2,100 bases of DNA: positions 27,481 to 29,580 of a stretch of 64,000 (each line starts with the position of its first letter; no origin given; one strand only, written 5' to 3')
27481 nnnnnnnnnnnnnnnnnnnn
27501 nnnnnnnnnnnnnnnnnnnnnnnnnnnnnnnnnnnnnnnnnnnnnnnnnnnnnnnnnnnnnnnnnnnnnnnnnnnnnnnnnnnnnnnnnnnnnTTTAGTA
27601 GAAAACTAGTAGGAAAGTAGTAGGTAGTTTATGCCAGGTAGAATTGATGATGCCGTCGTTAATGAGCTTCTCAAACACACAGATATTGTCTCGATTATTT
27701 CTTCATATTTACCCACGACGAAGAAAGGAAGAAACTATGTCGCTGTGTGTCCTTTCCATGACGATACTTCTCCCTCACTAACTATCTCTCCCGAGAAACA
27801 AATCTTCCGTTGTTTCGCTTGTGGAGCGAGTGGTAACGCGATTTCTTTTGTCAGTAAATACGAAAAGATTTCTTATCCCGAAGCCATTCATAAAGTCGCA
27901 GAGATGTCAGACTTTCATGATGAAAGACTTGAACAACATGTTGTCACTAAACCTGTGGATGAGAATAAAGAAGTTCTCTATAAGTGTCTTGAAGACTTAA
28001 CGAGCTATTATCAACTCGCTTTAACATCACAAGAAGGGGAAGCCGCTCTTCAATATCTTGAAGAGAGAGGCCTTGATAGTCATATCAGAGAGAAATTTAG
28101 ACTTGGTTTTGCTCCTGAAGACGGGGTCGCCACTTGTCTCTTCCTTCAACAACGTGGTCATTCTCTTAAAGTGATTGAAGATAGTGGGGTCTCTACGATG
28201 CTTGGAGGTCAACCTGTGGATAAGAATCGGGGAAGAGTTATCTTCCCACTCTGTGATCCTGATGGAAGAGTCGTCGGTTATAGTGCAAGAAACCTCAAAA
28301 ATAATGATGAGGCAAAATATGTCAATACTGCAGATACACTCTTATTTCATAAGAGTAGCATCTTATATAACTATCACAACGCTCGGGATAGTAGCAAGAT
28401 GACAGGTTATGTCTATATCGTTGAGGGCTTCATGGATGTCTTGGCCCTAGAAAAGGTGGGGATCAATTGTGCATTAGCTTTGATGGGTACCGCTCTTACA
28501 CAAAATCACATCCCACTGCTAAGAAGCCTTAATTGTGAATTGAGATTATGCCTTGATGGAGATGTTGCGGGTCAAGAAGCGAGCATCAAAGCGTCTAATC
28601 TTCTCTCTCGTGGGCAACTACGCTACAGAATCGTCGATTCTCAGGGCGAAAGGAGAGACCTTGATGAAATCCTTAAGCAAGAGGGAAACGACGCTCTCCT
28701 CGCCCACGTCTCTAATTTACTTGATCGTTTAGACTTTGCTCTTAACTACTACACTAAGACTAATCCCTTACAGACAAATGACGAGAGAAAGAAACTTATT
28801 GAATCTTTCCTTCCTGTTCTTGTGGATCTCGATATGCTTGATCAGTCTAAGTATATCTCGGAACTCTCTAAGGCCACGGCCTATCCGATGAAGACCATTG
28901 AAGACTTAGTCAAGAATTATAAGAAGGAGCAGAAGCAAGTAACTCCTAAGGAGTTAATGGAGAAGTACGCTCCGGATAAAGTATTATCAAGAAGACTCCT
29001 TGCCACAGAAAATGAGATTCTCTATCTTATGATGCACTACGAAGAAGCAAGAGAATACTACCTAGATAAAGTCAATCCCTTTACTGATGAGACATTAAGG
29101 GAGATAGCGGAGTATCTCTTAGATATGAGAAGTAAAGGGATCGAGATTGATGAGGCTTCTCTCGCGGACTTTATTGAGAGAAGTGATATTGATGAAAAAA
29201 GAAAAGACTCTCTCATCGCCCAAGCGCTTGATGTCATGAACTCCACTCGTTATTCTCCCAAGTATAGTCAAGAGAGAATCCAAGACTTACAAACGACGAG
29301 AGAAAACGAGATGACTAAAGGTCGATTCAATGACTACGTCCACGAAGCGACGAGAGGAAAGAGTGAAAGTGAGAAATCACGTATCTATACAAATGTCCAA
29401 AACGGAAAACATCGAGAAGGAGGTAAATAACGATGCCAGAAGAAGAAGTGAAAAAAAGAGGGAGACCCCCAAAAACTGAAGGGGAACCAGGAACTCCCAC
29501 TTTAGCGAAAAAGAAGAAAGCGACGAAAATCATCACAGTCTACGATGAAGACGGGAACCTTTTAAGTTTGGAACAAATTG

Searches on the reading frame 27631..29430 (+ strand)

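Call 85: search_protein_families(library=pfam, proteins=[window:27631-29430:+], max_evalue=0.01)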
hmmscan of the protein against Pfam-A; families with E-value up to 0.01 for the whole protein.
window:27631-29430:+ (599 aa): 7 families
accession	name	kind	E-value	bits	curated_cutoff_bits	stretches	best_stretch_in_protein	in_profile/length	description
PF01807.25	Zn_ribbon_DnaG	-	1.3e-32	111.9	24.9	1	7-96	3-92/98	CHC2 zinc finger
PF08275.17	DNAG_N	-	1.6e-32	112.7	26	1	126-252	1-128/128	DNA primase catalytic core, N-terminal domain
PF13155.12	Toprim_2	-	8.4e-17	61.8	22.1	1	262-348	1-88/88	Toprim-like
PF13662.12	Toprim_4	-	4.3e-15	56.1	25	1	260-331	2-80/85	Toprim domain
PF01751.28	Toprim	-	3.2e-10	40.5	23.1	1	261-327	2-86/96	Toprim domain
PF13362.12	Toprim_3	-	8.5e-08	33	27.2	1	261-354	2-95/95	Toprim domain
PF00772.26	DnaB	-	0.00046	20.6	23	1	458-545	7-97/103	DnaB-like helicase N terminal domain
